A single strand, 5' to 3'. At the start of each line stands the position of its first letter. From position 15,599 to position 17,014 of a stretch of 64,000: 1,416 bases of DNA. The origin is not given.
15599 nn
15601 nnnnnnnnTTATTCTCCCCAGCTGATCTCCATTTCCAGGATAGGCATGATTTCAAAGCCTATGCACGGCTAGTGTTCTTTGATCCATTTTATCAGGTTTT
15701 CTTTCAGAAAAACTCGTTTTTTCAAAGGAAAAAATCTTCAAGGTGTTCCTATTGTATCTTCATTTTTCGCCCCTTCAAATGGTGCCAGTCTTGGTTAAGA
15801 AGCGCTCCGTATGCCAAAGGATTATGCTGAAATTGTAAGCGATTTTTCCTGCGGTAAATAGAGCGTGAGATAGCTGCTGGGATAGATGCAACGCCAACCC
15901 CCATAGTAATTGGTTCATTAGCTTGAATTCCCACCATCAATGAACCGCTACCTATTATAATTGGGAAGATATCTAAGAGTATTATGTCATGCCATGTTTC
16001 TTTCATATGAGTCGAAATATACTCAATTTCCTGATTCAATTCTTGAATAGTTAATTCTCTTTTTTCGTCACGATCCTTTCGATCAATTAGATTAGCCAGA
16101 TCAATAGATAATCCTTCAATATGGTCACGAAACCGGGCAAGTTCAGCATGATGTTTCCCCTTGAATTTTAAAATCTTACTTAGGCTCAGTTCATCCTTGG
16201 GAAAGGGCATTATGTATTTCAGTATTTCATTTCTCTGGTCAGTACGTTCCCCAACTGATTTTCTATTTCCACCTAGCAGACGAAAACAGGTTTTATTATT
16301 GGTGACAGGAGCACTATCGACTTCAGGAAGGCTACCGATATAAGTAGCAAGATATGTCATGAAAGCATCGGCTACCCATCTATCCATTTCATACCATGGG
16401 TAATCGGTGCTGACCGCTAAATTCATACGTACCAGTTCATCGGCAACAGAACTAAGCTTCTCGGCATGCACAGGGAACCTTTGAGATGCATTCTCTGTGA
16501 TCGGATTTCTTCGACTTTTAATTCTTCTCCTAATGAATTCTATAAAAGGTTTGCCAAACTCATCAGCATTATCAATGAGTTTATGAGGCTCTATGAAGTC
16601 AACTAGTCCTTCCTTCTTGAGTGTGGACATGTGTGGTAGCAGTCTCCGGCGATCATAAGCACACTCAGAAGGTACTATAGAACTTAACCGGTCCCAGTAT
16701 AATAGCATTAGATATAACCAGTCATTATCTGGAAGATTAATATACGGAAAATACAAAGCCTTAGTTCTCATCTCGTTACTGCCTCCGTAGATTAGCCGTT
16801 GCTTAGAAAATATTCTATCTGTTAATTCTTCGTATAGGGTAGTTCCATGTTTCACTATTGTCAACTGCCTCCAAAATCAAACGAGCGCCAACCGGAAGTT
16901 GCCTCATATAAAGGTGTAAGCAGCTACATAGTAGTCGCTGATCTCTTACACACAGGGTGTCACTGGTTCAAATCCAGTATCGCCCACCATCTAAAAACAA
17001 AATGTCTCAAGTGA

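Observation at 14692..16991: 2.2-kb two-gene cassette (DUF4145-like plus a 371-aa unknown) exactly bounded by 116-bp direct repeats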

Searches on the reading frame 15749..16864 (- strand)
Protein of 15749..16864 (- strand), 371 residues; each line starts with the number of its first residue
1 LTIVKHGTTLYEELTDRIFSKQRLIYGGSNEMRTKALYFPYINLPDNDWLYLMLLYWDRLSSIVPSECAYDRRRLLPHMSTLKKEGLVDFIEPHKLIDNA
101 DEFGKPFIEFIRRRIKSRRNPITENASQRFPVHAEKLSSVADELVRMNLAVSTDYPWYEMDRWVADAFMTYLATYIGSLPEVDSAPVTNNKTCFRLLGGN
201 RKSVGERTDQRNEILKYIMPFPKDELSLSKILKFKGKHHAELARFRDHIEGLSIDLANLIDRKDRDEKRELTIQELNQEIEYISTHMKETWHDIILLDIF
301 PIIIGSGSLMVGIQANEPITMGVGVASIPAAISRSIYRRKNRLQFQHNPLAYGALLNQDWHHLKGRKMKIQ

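Call 8: search_protein_families(library=pfam, proteins=[window:15749-16864:-], max_evalue=0.01)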
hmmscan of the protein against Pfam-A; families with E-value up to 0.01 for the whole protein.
window:15749-16864:- (371 aa): 1 family
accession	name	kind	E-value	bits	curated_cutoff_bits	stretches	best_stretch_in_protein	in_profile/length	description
PF19749.4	DUF6236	-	4.2e-08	33.2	26.2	1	215-295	176-253/324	Family of unknown function (DUF6236)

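Call 9: search_protein_families(library=padloc, proteins=[window:15749-16864:-], max_evalue=0.01)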
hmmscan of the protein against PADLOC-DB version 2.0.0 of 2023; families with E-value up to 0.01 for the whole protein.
window:15749-16864:- (371 aa): 0 families

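Call 10: find_homologous_proteins(query=window:15749-16864:-)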
Query window:15749-16864:- (371 aa): 58 proteins with E <= 0.001 among 2187 candidates.
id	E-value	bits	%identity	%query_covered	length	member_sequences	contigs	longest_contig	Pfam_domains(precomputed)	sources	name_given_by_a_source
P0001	4.1e-229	778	100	92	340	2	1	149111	PF19749.5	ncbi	-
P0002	6.9e-157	540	70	91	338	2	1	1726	PF19749.5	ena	-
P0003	1.1e-144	500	65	90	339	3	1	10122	-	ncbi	ncbi:hypothetical protein ACFLT8_05760 [Chloroflexota bacterium]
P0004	3.1e-137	476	64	91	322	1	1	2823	-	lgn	-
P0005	4.4e-129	449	70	77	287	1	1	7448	PF19749.5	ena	-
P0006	1.3e-120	421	55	90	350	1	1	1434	PF19749.5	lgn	-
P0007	5.7e-117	409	58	89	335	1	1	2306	PF19749.5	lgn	-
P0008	5.2e-115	403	55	91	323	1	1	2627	PF19749.5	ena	-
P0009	2.4e-110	387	53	91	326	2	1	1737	PF19749.5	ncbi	-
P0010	6.9e-108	379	52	92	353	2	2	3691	PF19749.5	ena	-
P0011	8.2e-108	379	55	84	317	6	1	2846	-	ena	-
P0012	8.9e-108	379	51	89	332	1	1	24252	PF19749.5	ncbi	-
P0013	1.3e-105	372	52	90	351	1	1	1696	-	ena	-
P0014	2.3e-99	351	50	88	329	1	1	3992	-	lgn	-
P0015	5.2e-98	347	48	90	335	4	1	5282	PF19749.5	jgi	-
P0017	2.0e-92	328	46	88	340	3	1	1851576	-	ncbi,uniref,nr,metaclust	ncbi:hypothetical protein DEALK_18260 [Dehalogenimonas alkenigignens]|uniref:Uncharacterized protein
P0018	5.0e-89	317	44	90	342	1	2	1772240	PF19749.5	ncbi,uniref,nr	ncbi:MAG: DUF6236 family protein [Dehalogenimonas sp.]|uniref:Uncharacterized protein n=1 Tax=Candid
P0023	2.6e-56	209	37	89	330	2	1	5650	PF19749.5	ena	-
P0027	2.1e-52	197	35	87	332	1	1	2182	PF19749.5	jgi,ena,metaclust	metaclust:\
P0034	2.6e-44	170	34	87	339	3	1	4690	PF19749.5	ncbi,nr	ncbi:hypothetical protein HYO35_22425 [Vibrio parahaemolyticus]|nr:hypothetical protein [Vibrio para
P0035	6.3e-44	169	35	88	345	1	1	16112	PF19749.5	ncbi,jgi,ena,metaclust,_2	metaclust:\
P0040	5.5e-42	162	33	87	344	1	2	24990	PF19749.5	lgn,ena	-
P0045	1.4e-39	154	34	74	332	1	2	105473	PF19749.5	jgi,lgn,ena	-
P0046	2.6e-39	153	33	87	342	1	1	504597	PF19749.5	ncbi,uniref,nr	ncbi:DUF6236 family protein [Cobetia marina]|uniref:DUF6236 family protein n=1 Tax=Cobetia marina Ta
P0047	1.0e-38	152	30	88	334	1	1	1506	PF19749.5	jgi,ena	-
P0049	3.5e-38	150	32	88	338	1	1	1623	PF19749.5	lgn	-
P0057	6.3e-16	77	28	61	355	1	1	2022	PF19749.5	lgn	-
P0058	3.1e-7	48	24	88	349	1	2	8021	PF19749.5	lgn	-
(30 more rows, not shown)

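Call 13: find_encoding_contigs(protein=P0001, flank=10000, max_places=3)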
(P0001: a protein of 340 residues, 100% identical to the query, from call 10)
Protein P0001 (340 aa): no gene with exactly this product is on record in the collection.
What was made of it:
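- Tried and rejected: The exact look-up of the 340-aa protein found no record (call 13).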

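Call 15: find_related_loci(query=A2, collection=genome_contigs, flank=10000)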
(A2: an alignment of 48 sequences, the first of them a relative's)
Query A2 (340 aa) in genome_contigs; peptide patterns used: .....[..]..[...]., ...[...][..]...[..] (x = any residue, [..] = any of these).
59 stretches matched a pattern; 39 encode a relative of the query (tblastn E <= 1e-3); 39 distinct loci.
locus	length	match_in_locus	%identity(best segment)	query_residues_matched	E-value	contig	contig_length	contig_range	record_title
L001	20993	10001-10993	39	1-326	2e-69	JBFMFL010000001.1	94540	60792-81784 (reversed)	MAG: Gemmatimonadota bacterium isolate MAG270 MAG270_1, whole genome shotgun sequence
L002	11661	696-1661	34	1-324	6e-61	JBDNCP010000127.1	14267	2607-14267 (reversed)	MAG: Cyanobacteriota bacterium isolate YM_bin7_OCT21 C127, whole genome shotgun sequence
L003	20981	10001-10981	35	1-329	1e-59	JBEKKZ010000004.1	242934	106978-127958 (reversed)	MAG: Verrucomicrobiota bacterium isolate SPRUCE 359 SPRUCE_359_4, whole genome shotgun sequence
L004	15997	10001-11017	35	1-327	1e-56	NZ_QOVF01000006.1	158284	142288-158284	Halopseudomonas laoshanensis strain Y22 Scaffold6, whole genome shotgun sequence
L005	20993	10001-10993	32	1-329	3e-51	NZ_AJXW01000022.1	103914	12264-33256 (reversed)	Rhodanobacter thiooxydans LCS2 contig022, whole genome shotgun sequence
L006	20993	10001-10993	32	1-329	3e-51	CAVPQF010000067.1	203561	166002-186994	MAG: uncultured Gammaproteobacteria bacterium isolate MFD10097.bin.1.20 genome assembly, contig: contig_2039, whole geno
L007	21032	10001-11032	33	1-340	1e-50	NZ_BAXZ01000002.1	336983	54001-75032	Paraburkholderia acidipaludis NBRC 101816, whole genome shotgun sequence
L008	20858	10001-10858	34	1-281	2e-49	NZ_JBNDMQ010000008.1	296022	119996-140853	Paraburkholderia sp. EB58 Ga0573036_008, whole genome shotgun sequence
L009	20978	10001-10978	32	1-321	3e-49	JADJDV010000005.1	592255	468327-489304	MAG: Burkholderiales bacterium isolate Aved_18-Q3-R54-62_MAXAC.293 tig00006427-10-5917740, whole genome shotgun sequence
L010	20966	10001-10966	33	1-327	4e-49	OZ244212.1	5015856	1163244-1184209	MAG: Candidatus Azotimanducaceae bacterium isolate 6c3cbb43-d816-42a9-b97b-2acc9adc6924 genome assembly, chromosome: 1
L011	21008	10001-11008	33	1-323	8e-49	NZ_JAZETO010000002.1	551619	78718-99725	Alteromonas sp. S015 2, whole genome shotgun sequence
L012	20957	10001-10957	33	3-327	1e-48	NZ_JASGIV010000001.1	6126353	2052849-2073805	MAG: Roseateles sp. isolate 5N037 JMF-2111-06-0005.ont.bin.37_0, whole genome shotgun sequence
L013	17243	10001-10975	31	1-323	3e-46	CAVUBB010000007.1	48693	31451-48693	MAG: uncultured proteobacterium isolate MFD05684.bin.2.147 genome assembly, contig: contig_113109, whole genome shotgun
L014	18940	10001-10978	32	1-321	7e-47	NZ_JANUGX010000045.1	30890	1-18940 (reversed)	Massilia norwichensis strain LMG 28164 45, whole genome shotgun sequence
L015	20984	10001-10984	32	1-323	3e-46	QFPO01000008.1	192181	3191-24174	MAG: Rhodanobacter denitrificans isolate S2_005_003_R2_42 S2_005_003_R2_scaffold_94, whole genome shotgun sequence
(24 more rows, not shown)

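Call 18: find_encoding_contigs(protein=P0003, flank=6000, max_places=2)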
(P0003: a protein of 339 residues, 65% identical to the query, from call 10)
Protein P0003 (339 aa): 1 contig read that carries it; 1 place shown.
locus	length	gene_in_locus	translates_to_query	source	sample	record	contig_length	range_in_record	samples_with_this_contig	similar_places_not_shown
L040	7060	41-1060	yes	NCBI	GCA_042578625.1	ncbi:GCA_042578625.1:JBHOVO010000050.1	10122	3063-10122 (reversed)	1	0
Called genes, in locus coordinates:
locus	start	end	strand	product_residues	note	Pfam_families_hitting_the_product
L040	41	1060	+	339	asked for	-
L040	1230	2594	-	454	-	PF01554:MatE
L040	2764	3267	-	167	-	PF03073:TspO_MBR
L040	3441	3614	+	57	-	-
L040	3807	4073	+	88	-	PF02604:PhdYeFM_antitox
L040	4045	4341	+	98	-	PF05016:ParE_toxin (weak)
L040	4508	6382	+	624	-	-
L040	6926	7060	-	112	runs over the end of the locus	PF19827:DUF6308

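Call 19: find_encoding_contigs(protein=P0012, flank=6000, max_places=2)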
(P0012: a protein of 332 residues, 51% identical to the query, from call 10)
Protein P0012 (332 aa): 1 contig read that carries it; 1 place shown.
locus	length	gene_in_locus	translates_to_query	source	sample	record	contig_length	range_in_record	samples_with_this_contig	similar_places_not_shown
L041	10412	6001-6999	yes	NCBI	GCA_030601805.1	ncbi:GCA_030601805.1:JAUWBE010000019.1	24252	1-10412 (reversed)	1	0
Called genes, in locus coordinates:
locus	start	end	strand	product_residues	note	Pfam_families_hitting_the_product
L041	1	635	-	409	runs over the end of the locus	-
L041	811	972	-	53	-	-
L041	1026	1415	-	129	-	-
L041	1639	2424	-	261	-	PF02567:PhzC-PhzF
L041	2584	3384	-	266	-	-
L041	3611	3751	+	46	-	-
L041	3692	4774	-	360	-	-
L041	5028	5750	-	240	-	-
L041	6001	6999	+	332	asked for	PF19749:DUF6236 (weak)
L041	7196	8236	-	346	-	PF13588:HSDR_N_2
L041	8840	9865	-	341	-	-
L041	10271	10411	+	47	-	?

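Call 20: find_encoding_contigs(protein=P0017, flank=6000, max_places=2)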
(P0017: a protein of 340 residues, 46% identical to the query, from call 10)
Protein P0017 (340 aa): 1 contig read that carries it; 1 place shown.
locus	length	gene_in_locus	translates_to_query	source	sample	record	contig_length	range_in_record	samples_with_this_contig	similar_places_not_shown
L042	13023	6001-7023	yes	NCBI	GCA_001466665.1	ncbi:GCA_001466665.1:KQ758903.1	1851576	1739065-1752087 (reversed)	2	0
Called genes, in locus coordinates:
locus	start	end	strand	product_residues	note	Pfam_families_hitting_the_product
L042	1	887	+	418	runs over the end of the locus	PF00082:Peptidase_S8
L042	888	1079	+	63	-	-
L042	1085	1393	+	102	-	-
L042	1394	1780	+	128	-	-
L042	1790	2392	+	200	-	-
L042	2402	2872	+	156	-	-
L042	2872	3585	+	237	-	PF00589:Phage_integrase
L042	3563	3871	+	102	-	-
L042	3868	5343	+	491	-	PF02643:DUF192, PF08401:ArdcN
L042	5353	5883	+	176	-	-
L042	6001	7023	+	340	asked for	-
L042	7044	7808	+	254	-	PF04250:DUF429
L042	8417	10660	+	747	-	PF12706:Lactamase_B_2, PF07521:RMMBL (faint)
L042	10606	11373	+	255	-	-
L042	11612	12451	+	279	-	-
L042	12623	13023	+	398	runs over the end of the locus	PF02767:DNA_pol3_beta_2 (weak), PF02768:DNA_pol3_beta_3 (weak)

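Call 21: find_encoding_contigs(protein=P0018, flank=6000, max_places=2)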
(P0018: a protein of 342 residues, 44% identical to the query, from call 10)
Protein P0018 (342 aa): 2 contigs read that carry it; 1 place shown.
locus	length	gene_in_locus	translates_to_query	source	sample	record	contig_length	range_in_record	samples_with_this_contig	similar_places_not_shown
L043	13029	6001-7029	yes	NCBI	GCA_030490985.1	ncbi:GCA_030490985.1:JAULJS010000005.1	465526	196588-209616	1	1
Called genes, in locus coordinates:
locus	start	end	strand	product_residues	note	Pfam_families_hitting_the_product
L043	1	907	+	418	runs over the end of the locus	PF00082:Peptidase_S8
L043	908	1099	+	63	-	-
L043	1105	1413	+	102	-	-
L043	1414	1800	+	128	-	-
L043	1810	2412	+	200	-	-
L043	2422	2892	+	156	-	-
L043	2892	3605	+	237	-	PF00589:Phage_integrase, PF14803:Zn_ribbon_Nudix (faint), PF13240:Zn_Ribbon_1 (weak), PF00589:Phage_integrase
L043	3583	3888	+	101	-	-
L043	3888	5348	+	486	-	PF02643:DUF192, PF08401:ArdcN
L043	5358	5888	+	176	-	-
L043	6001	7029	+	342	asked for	PF19749:DUF6236 (faint)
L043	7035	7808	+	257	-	PF04250:DUF429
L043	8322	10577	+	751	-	PF12706:Lactamase_B_2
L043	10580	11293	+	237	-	-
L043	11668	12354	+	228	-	-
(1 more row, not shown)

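Call 38: predict_structure(alignment_id=A2)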
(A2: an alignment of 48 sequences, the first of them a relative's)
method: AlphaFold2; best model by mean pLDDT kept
length: 340 residues; sequences in the alignment: 48
mean_pLDDT: 85.5   pTM: 0.81
mean pLDDT of the five models: 85.5, 84.4, 84.0, 83.7, 80.1
residues with pLDDT >= 90: 218; 70-90: 62; 50-70: 54; < 50: 6
segments of 3 or more residues with pLDDT < 50: 288-290
pLDDT, mean of each block of 10 residues (from residue 1): 94 94 96 95 93 96 92 94 82 74 94 96 94 94 95 93 72 86 89 82 95 97 95 97 97 78 54 55 52 61 76 90 89 67
secondary structure, 60 per line:
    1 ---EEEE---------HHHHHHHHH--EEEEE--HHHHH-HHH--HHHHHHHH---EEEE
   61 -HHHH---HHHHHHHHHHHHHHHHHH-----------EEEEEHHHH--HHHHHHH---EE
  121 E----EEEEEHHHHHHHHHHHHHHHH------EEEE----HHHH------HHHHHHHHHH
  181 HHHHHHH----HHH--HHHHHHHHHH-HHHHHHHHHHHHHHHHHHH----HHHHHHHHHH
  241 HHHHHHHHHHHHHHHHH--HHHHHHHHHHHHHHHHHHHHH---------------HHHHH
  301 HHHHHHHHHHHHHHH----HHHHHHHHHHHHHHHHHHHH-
elements in order: E4-7 H17-25 E28-32 H35-39 H46-53 E57-60 H62-65 H69-86 E98-102 H103-106 H109-115 E119-121 E126-130 H131-146 E153-156 H161-164 H171-187 H197-206 H208-226 H231-257 H260-280 H296-315 H320-339
